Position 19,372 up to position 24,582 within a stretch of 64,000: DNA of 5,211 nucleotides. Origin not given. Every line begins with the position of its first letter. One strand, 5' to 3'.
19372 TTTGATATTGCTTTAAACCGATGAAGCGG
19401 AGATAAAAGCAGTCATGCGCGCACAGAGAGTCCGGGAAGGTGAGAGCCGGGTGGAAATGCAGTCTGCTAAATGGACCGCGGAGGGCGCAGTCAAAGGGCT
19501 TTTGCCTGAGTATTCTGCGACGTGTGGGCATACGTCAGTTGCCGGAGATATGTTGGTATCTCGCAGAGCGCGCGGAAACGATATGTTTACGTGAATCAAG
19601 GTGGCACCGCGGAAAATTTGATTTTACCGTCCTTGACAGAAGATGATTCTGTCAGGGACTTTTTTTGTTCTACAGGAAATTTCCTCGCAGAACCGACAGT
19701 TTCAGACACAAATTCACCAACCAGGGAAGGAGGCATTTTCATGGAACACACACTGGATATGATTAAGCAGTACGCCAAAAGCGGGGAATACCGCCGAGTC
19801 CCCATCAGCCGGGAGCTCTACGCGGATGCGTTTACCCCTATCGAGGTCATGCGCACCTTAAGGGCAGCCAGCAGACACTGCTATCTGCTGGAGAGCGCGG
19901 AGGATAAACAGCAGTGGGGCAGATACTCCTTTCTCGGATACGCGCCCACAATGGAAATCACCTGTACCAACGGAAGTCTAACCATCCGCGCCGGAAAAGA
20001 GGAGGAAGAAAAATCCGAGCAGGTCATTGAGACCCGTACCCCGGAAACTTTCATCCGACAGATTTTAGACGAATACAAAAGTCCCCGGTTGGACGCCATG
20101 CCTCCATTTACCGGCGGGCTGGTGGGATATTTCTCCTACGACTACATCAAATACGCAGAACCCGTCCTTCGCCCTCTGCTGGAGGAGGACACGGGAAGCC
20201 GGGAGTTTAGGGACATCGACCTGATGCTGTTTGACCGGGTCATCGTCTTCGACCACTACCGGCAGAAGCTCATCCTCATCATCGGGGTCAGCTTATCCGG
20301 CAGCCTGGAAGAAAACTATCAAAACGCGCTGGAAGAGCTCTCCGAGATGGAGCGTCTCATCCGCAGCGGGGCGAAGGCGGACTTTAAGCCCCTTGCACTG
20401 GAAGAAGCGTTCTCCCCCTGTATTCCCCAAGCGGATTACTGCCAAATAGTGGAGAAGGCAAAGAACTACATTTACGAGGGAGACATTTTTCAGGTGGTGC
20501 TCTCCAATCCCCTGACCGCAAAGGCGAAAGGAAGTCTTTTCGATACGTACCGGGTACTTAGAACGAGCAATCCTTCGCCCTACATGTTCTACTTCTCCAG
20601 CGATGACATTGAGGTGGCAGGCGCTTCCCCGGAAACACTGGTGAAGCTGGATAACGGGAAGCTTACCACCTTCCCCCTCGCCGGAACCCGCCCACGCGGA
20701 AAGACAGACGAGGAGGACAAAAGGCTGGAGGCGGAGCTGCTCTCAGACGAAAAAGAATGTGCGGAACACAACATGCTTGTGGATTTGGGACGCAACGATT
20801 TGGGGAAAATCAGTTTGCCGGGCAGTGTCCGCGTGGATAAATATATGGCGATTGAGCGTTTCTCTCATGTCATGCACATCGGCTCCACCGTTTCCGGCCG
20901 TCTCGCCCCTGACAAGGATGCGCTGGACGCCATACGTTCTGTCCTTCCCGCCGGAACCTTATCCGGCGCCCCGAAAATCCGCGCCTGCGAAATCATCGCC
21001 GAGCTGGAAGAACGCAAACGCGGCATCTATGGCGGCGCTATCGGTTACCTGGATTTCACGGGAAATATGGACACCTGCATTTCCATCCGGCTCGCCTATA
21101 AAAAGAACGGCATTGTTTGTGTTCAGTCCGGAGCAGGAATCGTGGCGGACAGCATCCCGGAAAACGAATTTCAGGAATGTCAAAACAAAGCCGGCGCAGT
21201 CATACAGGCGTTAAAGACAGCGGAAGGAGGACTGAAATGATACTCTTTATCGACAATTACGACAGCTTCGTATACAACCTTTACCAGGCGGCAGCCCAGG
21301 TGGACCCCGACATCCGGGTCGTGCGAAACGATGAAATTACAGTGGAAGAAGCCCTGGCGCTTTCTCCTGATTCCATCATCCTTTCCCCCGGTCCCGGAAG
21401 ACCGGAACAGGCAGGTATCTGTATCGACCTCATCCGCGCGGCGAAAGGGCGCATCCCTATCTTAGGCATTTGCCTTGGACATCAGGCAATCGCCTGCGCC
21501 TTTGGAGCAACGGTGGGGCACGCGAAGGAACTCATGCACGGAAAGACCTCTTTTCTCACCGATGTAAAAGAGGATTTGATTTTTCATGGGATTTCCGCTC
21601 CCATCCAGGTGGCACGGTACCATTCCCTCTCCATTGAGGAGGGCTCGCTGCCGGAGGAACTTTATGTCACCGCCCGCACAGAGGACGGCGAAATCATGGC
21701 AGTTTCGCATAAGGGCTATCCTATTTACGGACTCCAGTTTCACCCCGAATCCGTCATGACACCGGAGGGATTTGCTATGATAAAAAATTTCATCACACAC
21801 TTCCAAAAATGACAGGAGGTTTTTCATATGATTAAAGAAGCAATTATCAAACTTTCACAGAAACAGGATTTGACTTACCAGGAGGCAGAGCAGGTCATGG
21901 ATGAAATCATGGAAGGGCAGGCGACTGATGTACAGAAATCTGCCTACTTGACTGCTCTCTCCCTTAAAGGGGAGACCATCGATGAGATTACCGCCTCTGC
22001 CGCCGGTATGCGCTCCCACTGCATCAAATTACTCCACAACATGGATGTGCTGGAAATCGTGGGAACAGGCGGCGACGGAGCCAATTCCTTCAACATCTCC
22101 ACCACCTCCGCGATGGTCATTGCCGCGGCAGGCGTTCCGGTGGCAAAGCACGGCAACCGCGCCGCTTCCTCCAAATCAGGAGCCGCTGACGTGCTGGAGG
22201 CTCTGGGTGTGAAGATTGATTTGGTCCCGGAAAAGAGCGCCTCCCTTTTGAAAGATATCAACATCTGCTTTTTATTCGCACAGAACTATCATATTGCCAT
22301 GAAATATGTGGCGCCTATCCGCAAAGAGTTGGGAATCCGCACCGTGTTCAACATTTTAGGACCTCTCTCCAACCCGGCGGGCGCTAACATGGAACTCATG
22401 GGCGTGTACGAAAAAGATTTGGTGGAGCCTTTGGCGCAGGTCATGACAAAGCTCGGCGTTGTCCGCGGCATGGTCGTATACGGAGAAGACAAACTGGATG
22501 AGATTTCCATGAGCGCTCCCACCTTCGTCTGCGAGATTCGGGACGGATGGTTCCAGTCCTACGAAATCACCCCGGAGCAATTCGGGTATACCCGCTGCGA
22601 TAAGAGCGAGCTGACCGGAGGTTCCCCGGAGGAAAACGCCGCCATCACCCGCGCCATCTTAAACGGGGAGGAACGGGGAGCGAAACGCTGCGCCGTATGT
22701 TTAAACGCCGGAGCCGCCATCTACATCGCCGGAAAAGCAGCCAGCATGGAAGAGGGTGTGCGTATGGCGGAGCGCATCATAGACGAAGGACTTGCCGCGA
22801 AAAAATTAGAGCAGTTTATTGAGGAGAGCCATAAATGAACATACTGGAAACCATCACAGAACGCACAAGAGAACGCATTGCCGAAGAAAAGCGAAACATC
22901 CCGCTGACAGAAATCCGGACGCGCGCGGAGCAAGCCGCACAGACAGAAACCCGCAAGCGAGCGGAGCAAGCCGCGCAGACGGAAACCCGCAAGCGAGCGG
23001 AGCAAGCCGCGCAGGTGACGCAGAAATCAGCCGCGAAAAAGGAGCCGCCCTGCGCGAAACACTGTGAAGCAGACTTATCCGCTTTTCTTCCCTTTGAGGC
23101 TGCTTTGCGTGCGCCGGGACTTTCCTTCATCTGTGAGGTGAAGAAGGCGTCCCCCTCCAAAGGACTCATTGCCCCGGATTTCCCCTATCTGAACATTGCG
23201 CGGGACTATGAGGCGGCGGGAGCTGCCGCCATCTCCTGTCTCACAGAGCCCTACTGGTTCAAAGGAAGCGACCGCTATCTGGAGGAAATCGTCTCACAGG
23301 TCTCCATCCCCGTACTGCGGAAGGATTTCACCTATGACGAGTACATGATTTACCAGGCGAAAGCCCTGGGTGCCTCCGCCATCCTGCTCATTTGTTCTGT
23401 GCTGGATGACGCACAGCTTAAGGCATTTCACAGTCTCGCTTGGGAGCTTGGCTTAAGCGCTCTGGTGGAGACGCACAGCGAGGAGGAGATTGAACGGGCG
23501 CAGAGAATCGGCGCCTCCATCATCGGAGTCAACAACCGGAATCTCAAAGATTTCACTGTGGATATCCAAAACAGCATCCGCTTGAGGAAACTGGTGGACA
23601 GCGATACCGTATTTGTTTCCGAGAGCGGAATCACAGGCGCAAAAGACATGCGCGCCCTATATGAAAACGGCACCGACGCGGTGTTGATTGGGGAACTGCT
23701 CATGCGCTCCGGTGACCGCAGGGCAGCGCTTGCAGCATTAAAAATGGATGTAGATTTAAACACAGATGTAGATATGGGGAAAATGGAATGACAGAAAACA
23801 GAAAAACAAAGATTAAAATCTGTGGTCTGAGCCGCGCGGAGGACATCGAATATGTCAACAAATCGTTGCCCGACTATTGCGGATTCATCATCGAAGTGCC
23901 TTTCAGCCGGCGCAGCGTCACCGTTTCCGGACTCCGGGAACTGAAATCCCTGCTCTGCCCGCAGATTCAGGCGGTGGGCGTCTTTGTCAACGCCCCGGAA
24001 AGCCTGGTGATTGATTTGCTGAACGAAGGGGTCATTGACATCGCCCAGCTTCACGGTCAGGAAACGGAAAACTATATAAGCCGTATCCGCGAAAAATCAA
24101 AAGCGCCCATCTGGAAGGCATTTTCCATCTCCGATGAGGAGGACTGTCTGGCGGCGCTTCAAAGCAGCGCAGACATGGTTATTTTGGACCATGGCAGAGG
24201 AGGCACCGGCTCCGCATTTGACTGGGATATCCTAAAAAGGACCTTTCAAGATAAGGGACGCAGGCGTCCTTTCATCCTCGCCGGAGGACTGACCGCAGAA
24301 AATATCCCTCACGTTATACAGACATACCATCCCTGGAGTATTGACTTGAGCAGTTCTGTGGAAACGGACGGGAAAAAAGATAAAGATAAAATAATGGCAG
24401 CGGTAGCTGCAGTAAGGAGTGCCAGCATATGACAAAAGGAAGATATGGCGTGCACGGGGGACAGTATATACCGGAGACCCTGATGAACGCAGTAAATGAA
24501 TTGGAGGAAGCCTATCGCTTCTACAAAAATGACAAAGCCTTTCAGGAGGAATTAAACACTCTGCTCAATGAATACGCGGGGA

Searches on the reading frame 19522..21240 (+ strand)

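Call 10: search_protein_families(library=pfam, proteins=[window:19522-21240:+])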
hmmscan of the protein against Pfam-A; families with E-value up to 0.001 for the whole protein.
window:19522-21240:+ (572 aa): 2 families
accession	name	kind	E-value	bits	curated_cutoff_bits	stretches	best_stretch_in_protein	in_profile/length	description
PF00425.24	Chorismate_bind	-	4.3e-96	321.8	27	1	303-556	2-257/257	chorismate binding enzyme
PF04715.19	Anth_synt_I_N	-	3.7e-34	118.4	23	1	102-252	1-140/140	Anthranilate synthase component I, N terminal region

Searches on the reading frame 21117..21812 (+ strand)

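Call 89: search_protein_families(library=pfam, proteins=[window:21117-21812:+])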
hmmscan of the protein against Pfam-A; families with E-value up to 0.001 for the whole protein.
window:21117-21812:+ (231 aa): 2 families
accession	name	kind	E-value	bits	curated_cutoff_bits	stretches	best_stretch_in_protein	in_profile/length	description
PF00117.34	GATase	-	1.9e-56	191.2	22.8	1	44-227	2-188/190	Glutamine amidotransferase class-I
PF07722.19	Peptidase_C26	-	3.8e-14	53.4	20.5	1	105-211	97-219/219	Peptidase C26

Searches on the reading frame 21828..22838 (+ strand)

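Call 10: search_protein_families(library=pfam, proteins=[window:21828-22838:+])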
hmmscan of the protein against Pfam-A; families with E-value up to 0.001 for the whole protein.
window:21828-22838:+ (336 aa): 2 families
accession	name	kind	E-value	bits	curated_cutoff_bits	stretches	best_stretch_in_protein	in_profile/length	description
PF00591.27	Glycos_transf_3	-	5.6e-93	311.7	27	1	73-323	3-252/253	Glycosyl transferase family, a/b domain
PF02885.22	Glycos_trans_3N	-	1.8e-22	79.3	26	1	3-65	1-63/63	Glycosyl transferase family, helical bundle domain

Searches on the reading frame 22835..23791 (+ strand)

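Call 10: search_protein_families(library=pfam, proteins=[window:22835-23791:+])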
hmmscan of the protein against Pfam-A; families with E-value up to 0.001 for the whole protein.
window:22835-23791:+ (318 aa): 1 family
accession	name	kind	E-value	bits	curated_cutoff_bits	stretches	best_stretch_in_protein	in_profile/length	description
PF00218.27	IGPS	-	1.2e-77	261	27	1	82-301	32-253/254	Indole-3-glycerol phosphate synthase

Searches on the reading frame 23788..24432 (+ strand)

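Call 89: search_protein_families(library=pfam, proteins=[window:23788-24432:+])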
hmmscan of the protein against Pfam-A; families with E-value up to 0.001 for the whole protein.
window:23788-24432:+ (214 aa): 1 family
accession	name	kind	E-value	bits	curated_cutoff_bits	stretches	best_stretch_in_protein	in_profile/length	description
PF00697.28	PRAI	-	7.4e-44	150.2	22.7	1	9-206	1-191/193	N-(5'phosphoribosyl)anthranilate (PRA) isomerase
